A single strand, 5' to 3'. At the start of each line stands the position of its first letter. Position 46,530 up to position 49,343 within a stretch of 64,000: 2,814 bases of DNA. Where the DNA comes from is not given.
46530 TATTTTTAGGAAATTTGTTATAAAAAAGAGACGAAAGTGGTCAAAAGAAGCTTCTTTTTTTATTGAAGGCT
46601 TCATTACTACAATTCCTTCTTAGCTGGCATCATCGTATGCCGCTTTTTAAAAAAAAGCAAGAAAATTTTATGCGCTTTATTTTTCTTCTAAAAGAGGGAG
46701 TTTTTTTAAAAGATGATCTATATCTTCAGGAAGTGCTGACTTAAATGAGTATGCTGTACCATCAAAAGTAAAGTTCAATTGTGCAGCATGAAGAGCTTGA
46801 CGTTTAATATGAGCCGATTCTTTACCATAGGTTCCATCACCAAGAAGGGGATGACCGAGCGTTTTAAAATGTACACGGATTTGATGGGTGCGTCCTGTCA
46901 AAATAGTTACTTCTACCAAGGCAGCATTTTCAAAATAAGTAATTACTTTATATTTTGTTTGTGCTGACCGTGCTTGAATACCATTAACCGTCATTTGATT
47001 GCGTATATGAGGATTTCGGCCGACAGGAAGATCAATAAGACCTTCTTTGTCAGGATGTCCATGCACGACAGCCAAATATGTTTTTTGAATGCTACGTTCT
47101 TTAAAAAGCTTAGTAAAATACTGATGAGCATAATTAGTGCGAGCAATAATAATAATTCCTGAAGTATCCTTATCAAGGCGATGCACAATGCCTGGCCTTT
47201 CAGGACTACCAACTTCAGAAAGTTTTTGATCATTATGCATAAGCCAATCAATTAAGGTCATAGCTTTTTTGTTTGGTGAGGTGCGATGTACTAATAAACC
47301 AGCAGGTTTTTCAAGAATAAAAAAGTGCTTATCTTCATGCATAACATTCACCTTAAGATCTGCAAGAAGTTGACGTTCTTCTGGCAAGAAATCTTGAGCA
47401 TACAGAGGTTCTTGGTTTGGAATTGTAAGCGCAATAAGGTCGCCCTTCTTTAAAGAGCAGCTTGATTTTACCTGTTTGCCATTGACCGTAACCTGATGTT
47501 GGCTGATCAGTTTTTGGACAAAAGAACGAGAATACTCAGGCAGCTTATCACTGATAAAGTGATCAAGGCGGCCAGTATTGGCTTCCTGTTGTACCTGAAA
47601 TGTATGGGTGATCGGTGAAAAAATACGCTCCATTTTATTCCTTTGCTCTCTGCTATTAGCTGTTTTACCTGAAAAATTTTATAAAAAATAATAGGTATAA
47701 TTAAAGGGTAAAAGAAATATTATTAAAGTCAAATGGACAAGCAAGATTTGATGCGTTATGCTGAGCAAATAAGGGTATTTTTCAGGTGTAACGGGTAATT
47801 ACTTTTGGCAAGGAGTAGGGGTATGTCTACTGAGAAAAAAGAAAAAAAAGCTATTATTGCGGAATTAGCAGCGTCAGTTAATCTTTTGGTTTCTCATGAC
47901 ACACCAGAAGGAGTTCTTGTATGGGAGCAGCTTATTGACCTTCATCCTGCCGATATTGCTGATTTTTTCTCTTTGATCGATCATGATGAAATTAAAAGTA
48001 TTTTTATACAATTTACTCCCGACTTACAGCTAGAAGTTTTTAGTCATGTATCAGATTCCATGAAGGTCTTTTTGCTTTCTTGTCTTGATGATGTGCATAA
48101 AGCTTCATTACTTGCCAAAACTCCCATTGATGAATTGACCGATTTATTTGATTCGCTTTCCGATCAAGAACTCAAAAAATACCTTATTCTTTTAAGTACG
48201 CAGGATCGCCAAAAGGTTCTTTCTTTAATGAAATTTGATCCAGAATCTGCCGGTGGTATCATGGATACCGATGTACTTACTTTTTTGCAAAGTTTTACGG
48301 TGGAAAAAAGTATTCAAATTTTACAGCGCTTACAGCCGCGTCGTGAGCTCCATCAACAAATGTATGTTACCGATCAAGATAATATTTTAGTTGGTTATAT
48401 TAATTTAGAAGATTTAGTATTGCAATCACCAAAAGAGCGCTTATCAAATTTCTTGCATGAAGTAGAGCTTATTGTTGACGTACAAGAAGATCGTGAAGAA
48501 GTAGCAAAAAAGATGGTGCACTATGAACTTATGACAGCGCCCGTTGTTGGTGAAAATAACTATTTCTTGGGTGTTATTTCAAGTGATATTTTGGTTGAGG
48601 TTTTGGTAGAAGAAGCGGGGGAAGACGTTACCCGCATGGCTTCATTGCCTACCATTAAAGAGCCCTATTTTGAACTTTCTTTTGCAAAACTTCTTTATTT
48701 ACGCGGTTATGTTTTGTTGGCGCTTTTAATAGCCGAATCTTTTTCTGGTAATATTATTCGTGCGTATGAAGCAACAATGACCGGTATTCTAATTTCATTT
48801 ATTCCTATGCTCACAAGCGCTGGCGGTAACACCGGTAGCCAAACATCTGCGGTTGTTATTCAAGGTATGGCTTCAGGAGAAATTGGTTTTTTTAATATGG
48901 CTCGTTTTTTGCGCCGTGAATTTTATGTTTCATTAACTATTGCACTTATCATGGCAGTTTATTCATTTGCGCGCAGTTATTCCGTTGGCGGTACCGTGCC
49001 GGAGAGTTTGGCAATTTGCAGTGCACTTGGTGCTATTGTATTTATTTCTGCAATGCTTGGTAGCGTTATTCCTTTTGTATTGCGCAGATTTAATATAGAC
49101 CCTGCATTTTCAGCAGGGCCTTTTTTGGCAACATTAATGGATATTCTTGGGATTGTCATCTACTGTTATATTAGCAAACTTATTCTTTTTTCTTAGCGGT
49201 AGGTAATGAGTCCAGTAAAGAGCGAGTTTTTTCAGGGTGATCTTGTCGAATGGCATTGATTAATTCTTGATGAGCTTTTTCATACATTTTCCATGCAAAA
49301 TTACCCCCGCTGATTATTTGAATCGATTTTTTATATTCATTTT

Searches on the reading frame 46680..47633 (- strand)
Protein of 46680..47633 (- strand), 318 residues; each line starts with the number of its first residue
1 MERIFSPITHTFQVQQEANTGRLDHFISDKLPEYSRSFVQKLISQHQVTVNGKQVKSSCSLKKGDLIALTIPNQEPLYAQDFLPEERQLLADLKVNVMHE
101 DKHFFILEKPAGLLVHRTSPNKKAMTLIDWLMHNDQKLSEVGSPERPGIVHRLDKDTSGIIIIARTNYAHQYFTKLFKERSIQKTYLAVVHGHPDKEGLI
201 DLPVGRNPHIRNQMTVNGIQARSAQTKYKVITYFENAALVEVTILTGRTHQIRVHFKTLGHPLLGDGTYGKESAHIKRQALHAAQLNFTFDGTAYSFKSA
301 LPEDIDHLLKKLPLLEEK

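Call 58: search_protein_families(library=pfam, proteins=[window:46680-47633:-], max_evalue=0.001)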
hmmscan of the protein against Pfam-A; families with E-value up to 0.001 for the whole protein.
window:46680-47633:- (318 aa): 2 families
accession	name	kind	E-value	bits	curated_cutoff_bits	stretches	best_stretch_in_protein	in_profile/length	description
PF00849.27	PseudoU_synth_2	-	3.3e-37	128.5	26.8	1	103-257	1-151/152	RNA pseudouridylate synthase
PF01479.30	S4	-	5.4e-09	36.1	22.8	1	22-67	2-48/48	S4 domain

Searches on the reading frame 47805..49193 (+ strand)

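Call 58: search_protein_families(library=pfam, proteins=[window:47805-49193:+], max_evalue=0.001)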
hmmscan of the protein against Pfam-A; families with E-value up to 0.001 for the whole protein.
window:47805-49193:+ (463 aa): 3 families
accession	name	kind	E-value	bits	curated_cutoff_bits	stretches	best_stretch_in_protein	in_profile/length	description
PF01769.21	MgtE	-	5.3e-30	104.7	27.6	1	333-455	1-124/125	Divalent cation transporter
PF03448.22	MgtE_N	-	2.8e-16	60.3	25.9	1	46-147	1-102/102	MgtE intracellular N domain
PF00571.33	CBS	-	1e-09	39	24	0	150-205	2-52/57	CBS domain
